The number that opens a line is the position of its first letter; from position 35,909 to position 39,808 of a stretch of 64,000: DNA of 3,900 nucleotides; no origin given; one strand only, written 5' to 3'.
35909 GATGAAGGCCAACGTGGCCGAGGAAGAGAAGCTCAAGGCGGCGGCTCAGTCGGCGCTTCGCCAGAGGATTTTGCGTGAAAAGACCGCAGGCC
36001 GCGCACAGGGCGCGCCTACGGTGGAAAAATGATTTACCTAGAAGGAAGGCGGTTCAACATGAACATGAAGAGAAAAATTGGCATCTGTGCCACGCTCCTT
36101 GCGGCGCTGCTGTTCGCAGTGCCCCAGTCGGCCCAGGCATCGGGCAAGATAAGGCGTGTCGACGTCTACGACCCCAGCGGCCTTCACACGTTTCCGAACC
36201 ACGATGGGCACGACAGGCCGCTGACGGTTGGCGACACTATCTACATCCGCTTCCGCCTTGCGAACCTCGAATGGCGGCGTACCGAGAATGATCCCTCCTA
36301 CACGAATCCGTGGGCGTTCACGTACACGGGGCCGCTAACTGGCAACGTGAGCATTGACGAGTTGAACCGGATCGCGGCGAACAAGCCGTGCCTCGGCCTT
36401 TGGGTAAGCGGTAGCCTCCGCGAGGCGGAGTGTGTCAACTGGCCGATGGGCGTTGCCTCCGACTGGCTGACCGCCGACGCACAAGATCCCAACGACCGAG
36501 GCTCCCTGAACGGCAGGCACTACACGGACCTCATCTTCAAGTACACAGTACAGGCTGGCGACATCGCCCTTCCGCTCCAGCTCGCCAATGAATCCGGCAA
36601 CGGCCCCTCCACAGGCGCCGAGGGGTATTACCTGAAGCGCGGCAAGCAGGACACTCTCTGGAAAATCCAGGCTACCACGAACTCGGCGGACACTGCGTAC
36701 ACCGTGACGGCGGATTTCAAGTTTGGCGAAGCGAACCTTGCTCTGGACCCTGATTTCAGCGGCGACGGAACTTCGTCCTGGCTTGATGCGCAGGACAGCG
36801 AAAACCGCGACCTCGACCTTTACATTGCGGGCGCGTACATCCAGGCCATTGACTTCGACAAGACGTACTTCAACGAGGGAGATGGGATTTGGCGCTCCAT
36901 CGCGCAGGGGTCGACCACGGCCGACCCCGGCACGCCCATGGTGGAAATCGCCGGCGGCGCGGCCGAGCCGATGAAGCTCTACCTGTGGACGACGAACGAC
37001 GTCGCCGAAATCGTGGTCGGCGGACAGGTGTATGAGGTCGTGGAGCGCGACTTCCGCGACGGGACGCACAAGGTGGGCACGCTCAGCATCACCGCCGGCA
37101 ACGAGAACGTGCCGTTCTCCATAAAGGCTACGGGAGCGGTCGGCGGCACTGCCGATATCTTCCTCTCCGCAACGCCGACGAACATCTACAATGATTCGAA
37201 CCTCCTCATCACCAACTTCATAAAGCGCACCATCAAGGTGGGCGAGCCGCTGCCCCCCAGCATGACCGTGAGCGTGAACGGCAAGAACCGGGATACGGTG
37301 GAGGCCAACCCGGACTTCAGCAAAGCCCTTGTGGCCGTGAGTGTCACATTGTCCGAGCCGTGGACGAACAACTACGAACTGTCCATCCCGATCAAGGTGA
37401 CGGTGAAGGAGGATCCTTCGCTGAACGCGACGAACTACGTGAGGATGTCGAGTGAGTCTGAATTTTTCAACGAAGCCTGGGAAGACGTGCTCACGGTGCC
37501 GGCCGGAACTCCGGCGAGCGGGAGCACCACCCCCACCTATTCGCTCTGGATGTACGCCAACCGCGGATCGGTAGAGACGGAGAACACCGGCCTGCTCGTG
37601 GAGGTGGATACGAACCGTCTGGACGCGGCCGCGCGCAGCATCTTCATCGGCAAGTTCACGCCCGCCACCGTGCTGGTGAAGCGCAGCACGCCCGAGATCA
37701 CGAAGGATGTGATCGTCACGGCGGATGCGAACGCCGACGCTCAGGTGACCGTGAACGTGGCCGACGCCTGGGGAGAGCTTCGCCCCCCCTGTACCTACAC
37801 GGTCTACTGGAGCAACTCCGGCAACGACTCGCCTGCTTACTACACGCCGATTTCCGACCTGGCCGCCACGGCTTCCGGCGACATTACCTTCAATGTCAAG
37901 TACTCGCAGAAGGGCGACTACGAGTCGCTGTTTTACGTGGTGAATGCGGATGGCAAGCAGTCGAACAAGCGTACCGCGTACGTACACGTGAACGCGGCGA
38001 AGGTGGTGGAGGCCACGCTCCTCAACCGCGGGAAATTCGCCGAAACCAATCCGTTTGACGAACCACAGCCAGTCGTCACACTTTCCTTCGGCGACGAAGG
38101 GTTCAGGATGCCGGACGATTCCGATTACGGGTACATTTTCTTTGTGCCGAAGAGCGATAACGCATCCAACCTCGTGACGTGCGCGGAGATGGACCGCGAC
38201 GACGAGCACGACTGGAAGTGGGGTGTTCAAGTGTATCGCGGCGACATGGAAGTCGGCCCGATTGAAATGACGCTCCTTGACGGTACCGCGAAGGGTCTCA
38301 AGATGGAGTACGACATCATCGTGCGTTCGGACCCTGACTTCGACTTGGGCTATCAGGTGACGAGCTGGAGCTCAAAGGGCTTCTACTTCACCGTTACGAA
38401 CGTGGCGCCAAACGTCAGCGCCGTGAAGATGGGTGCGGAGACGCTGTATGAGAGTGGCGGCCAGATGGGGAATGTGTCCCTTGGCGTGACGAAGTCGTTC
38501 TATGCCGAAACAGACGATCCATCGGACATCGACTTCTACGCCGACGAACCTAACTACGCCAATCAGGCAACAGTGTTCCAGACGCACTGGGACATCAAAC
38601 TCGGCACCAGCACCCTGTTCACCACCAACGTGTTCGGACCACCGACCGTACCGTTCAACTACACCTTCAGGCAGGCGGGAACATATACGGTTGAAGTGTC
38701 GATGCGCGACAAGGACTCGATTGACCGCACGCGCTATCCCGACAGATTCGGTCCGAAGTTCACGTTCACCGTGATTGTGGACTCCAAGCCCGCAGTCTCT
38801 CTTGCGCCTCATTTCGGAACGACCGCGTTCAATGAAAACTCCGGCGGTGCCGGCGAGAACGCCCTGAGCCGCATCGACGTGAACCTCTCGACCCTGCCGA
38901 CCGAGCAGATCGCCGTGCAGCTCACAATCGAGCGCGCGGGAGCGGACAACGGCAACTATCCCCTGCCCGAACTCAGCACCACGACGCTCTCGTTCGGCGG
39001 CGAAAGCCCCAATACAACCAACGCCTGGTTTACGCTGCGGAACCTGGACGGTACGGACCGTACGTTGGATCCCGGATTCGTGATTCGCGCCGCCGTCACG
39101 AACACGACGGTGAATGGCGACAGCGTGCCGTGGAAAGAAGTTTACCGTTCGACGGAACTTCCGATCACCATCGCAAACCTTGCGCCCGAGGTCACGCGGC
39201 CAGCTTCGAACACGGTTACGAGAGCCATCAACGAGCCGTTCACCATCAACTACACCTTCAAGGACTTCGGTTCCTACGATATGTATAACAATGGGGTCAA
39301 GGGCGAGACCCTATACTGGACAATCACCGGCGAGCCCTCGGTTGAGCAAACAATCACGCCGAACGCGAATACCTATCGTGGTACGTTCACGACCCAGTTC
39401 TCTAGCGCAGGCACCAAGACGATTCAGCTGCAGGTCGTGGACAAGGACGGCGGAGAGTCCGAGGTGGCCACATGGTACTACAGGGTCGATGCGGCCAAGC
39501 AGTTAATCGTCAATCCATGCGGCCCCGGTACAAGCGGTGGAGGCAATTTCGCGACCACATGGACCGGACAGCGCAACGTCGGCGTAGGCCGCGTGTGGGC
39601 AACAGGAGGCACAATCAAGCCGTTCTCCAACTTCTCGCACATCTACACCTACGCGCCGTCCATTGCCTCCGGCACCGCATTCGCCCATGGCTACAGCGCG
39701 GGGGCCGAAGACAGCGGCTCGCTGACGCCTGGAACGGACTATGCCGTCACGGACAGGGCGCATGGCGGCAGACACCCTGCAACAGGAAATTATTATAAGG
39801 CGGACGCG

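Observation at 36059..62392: Single uninterrupted 26.3-kb ORF encoding an 8777-aa secreted megaprotein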

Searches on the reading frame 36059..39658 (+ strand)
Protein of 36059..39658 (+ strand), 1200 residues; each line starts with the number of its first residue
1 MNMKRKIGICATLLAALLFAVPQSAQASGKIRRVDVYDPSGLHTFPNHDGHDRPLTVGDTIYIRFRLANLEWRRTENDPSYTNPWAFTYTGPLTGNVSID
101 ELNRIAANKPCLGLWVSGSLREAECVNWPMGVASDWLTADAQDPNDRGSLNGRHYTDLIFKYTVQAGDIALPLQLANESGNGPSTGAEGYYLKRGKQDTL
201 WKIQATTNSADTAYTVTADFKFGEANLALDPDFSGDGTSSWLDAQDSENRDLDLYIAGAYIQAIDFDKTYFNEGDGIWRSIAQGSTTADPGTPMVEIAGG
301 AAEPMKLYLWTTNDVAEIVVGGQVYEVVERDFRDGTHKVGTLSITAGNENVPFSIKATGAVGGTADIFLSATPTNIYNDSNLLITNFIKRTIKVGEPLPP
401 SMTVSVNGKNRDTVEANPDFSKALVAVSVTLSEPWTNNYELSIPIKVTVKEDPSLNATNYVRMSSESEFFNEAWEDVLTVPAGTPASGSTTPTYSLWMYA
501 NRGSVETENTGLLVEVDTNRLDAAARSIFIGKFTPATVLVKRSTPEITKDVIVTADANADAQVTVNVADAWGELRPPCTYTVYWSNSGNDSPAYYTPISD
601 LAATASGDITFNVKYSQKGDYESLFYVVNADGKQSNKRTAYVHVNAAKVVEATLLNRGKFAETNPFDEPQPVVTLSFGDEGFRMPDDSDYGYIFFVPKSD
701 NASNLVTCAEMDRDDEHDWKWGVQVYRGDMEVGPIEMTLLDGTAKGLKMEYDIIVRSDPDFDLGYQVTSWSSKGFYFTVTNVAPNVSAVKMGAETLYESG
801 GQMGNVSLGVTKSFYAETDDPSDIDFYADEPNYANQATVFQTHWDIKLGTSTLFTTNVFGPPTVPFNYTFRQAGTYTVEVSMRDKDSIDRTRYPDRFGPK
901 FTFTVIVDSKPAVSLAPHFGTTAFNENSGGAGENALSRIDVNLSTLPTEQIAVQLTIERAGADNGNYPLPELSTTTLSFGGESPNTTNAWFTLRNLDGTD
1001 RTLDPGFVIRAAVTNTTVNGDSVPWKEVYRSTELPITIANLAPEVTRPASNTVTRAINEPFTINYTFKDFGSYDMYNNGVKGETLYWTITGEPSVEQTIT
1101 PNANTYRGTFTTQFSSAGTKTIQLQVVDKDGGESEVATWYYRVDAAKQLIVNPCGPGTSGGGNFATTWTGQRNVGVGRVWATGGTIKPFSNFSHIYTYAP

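Call 11: find_homologous_proteins(query=window:36059-39658:+, max_evalue=0.00001)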
Query window:36059-39658:+ (1200 aa): 17 proteins with E <= 0.00001 among 8000 candidates.
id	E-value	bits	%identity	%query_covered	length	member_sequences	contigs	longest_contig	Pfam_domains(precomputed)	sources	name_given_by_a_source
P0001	0.0e+0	2764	100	100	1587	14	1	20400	-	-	-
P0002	0.0e+0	2699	98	100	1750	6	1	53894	-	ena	-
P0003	0.0e+0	1478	77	73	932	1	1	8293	-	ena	-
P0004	0.0e+0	1196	52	100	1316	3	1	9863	-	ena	-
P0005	0.0e+0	1176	52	100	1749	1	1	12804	PF18884.6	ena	-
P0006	0.0e+0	1097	49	100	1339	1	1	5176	PF00801.27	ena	-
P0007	0.0e+0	1060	55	79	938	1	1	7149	-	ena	-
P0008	0.0e+0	1024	46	100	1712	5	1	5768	PF00801.27,PF18884.6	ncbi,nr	ncbi:MAG: hypothetical protein J6V72_20075, partial [Kiritimatiellae bacterium]|nr:hypothetical prot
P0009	2.2e-262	892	60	60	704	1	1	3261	-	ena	-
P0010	3.6e-260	884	53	71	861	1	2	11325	-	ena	-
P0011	1.3e-249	850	43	100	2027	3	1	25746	PF18884.6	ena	-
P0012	4.8e-202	692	51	60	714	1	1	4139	-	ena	-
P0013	3.2e-133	464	60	31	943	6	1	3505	PF09479.17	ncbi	-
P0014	7.6e-115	403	51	33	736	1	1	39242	-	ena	-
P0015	2.1e-111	392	49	36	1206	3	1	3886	PF13306.13,PF13855.13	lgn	-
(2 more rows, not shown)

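Call 18: find_related_loci(query=A1, collection=genome_contigs, flank=10000)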
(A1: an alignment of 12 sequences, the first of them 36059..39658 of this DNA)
Query A1 (1200 aa) in genome_contigs; peptide patterns used: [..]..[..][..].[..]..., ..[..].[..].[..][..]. (x = any residue, [..] = any of these).
43 stretches matched a pattern; 6 encode a relative of the query (tblastn E <= 1e-3); 6 distinct loci.
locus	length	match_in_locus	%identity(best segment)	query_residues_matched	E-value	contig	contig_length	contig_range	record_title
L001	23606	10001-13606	84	1-1200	0e+0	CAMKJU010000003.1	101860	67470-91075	MAG: uncultured Lentisphaerae bacterium isolate SRR12081301_bin.91_metaWRAP_v1.3_MAG genome assembly, contig: ERZ1228976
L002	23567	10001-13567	52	1-1200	0e+0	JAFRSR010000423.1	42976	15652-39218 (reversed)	MAG: Kiritimatiellae bacterium isolate RGIG2765 Goat_Omasum-5__c677857, whole genome shotgun sequence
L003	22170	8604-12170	48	1-1200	0e+0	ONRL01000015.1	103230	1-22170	uncultured Lentisphaerae bacterium isolate RUG572 genome assembly, contig: scaffold_1323, whole genome shotgun sequence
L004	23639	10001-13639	43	1-1200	0e+0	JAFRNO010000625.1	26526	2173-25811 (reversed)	MAG: Kiritimatiellae bacterium isolate RGIG2632 Goat_Omasum-1__c638989, whole genome shotgun sequence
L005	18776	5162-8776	43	1-1197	0e+0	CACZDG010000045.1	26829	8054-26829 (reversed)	uncultured bacterium isolate RUG12514 genome assembly, contig: RUG12514_asm_45, whole genome shotgun sequence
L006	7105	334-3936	43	1-1198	0e+0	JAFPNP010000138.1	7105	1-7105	MAG: Kiritimatiellae bacterium isolate RGIG1307 Dairy_cattle_Rumen-5__c804968, whole genome shotgun sequence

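Call 44: predict_structure(alignment_id=A1)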
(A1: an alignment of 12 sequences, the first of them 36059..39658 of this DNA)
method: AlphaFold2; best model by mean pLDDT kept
length: 1200 residues; sequences in the alignment: 12
mean_pLDDT: 72.1   pTM: 0.33
mean pLDDT of the five models: 72.1, 70.7, 70.0, 64.9, 63.1
residues with pLDDT >= 90: 103; 70-90: 651; 50-70: 287; < 50: 159
segments of 3 or more residues with pLDDT < 50: 1-28, 48-52, 131-152, 169-171, 206-218, 260-263, 375-385, 486-490, 965-968, 1077-1079, 1151-1179, 1183-1200
pLDDT, mean of each block of 10 residues (from residue 1): 30 33 41 74 56 59 75 54 56 54 61 73 74 43 42 66 66 71 71 73 51 43 65 54 55 54 68 87 86 75 72 85 85 76 79 90 87 48 57 83 86 84 86 77 89 84 79 84 54 83 87 88 80 85 88 80 91 85 89 89 89 83 92 90 77 76 64 82 82 85 74 65 88 83 73 88 80 78 80 84 78 82 56 66 86 85 83 87 71 73 81 82 70 71 80 83 52 74 83 67 69 78 74 81 65 66 76 50 79 77 71 79 80 76 64 43 36 43 45 34
secondary structure, 60 per line:
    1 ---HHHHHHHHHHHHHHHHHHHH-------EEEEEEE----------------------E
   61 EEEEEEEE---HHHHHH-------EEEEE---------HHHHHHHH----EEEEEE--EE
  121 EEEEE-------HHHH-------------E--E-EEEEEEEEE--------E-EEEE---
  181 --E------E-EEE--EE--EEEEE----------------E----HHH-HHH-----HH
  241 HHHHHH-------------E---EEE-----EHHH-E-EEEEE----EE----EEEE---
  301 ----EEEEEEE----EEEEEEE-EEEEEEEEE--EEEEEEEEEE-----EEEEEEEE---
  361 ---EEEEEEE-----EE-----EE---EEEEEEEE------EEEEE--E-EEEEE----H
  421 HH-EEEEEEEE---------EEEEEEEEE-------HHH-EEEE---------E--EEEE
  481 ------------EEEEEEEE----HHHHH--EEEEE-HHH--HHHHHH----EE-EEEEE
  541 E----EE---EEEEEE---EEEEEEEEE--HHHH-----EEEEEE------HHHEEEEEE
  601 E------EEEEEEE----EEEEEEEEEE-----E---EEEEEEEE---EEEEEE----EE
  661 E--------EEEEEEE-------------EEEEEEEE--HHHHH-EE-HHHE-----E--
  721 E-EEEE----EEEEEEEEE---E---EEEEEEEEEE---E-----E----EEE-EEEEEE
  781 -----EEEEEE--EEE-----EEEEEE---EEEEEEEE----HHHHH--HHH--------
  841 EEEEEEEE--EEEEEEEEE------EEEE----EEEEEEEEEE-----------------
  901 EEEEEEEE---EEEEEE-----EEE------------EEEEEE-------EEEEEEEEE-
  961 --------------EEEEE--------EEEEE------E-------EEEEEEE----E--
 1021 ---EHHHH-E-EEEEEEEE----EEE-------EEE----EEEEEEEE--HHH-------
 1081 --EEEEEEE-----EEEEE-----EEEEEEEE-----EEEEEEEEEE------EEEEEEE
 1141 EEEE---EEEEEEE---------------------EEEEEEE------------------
elements in order (helices of 4 or more, strands of 3 or more residues): H4-23 E31-37 E60-68 H72-77 E85-89 H99-106 E111-116 E119-125 H133-136 E155-163 E174-177 E192-194 E201-205 H239-246 E264-266 E279-283 E294-297 E305-311 E316-322 E324-332 E335-344 E350-357 E364-370 E388-395 E402-406 E411-415 E424-431 E441-449 E461-464 E477-480 E493-500 H505-509 E512-516 H523-528 E536-541 E551-556 E560-568 H571-574 E580-585 E595-601 E608-614 E619-628 E638-645 E649-654 E659-661 E670-676 E690-697 H700-704 E723-726 E731-739 E747-756 E771-773 E775-780 E786-791 E794-796 E802-807 E811-818 H823-827 E841-848 E851-859 E866-869 E874-883 E901-908 E912-917 E923-925 E938-943 E951-959 E975-979 E988-992 E1007-1013 H1025-1028 E1032-1039 E1044-1046 E1054-1056 E1061-1068 E1083-1089 E1095-1099 E1105-1112 E1118-1127 E1134-1144 E1148-1154 E1176-1182

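Call 48: fold_search(model_id=the predicted structure, library=pdb)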
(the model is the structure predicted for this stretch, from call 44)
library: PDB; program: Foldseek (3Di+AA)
matches with E <= 10: 1871; with E <= 0.001: 487
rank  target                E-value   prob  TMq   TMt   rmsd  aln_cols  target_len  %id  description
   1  9ijj_O                2.7e-22  1.00  0.14  0.13  82.9      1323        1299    9  In situ structure of the central apparatus in mouse sperm axoneme. (released 2025-06-04)
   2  9ijj_4G               1.1e-20  1.00  0.12  0.05  56.5       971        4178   10  In situ structure of the central apparatus in mouse sperm axoneme. (released 2025-06-04)
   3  9ijj_4H               1.5e-20  1.00  0.12  0.06  57.4       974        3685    9  In situ structure of the central apparatus in mouse sperm axoneme. (released 2025-06-04)
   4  9ijj_4I               2.9e-20  1.00  0.12  0.06  61.6      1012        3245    9  In situ structure of the central apparatus in mouse sperm axoneme. (released 2025-06-04)
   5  9ijj_h                4.0e-20  1.00  0.11  0.09  33.1      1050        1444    9  In situ structure of the central apparatus in mouse sperm axoneme. (released 2025-06-04)
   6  9b4h_A                1.8e-18  1.00  0.14  0.09  40.4      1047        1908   11  Chlamydomonas reinhardtii mastigoneme filament (released 2024-04-10)
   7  7q62_B                5.1e-18  1.00  0.10  0.13  47.0      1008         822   10  Structure of TEV cleaved A2ML1 dimer (A2ML1-TT dimer) (released 2022-04-20)
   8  7q1y_A                7.7e-18  1.00  0.10  0.09  45.9      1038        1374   10  X-ray structure of human A2ML1 (released 2022-04-20)
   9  9ba4_A                9.4e-18  1.00  0.10  0.12  38.2       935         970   10  Full-length cross-linked Contactin 2 (CNTN2) (released 2024-07-17)
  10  8wa2_D                1.1e-17  1.00  0.13  0.11  40.5      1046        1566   11  cryo-EM structure of native mastigonemes isolated from Chlamydomonas reinhardtii at 3.0 angstrom resolution (released 2024-04-10)
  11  8k53_A                3.5e-17  1.00  0.16  0.20  22.2       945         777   11  Structure of the Dimeric Human CNTN2 Ig 1-6-FNIII 1-2 Domain in an Asymmetric State (released 2023-12-06)
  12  5i5k_A                6.5e-17  1.00  0.11  0.09  43.7      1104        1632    8  Structure of complement C5 in complex with eculizumab (released 2016-03-16)
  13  7q62_A                1.0e-16  1.00  0.10  0.10  46.1      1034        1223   10  Structure of TEV cleaved A2ML1 dimer (A2ML1-TT dimer) (released 2022-04-20)
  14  9fx2                  1.6e-16  1.00  0.09  0.09  45.5       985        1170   10  Structure of methylamine activated CD109 (released 2025-03-19)
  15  7q5z                  2.7e-16  1.00  0.12  0.11  46.9      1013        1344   10  Cryo-EM structure of native human A2ML1 (released 2022-04-20)
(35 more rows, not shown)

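Call 56: find_encoding_contigs(protein=P0002, flank=10000, max_places=4)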
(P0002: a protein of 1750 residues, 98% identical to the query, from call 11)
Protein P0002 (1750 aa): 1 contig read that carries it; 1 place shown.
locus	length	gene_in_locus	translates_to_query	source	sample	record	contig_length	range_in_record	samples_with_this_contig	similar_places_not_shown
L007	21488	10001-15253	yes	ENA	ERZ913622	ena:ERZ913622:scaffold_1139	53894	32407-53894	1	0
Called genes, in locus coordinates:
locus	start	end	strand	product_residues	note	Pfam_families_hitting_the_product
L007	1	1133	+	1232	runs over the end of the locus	PF01640:Peptidase_C10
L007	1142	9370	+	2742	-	PF09479:Flg_new, PF02389:Cornifin, PF09479:Flg_new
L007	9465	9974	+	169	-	-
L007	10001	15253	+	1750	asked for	-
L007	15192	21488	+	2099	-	?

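Call 94: search_solved_structures(query=A1, max_evalue=0.1)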
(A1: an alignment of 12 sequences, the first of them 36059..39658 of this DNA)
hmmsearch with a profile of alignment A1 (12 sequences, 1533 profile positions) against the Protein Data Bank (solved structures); distinct sequences matched with E-value up to 0.1: 1.
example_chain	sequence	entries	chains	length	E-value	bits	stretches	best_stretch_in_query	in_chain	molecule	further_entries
2loe_A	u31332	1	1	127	0.054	14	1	1172-1243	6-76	6-cysteine protein, putative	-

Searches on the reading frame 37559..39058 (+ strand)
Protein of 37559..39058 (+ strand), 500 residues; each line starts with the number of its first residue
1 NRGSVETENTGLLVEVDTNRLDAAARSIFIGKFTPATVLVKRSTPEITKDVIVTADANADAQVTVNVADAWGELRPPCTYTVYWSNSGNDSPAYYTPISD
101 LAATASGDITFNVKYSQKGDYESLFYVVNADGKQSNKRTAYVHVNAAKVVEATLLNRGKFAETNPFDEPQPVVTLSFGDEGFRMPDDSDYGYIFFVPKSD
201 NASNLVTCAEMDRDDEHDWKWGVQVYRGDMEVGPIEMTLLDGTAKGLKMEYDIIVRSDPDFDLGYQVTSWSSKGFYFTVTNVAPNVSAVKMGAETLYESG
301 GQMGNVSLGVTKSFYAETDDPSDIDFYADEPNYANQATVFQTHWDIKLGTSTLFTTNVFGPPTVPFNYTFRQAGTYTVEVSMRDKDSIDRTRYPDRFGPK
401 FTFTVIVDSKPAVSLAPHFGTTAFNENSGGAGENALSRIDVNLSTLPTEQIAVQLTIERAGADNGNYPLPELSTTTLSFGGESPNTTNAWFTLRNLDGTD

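Call 16: search_protein_families(library=pfam, proteins=[window:37559-39058:+], max_evalue=1)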
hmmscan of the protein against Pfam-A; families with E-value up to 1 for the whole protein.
window:37559-39058:+ (500 aa): 8 families
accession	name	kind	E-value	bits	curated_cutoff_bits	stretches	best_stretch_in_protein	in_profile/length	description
PF00801.26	PKD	-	0.00016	22.1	23.5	1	340-387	30-70/80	PKD domain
PF18911.6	PKD_4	-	0.0012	19.3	27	1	366-389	52-75/85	PKD domain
PF20773.4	InhA-like_MAM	-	0.0069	16.4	26.9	1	74-135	32-93/191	Immune inhibitor A-like, MAM domain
PF18981.6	InlK_D3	-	0.02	15.4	25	0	107-144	38-75/75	Internalin K domain (D3/D4)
PF25275.1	Golvesin_C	-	0.021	15.3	31.6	0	342-385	21-64/132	Golvesin C-terminal domain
PF07705.17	CARDB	-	0.041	14.5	22.7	0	58-132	18-87/101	CARDB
PF00630.25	Filamin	-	0.053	14.8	26.9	0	366-386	66-86/93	Filamin/ABP280 repeat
PF07495.19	Y_Y_Y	-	0.43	10.9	26.6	0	366-388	30-52/65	Y_Y_Y domain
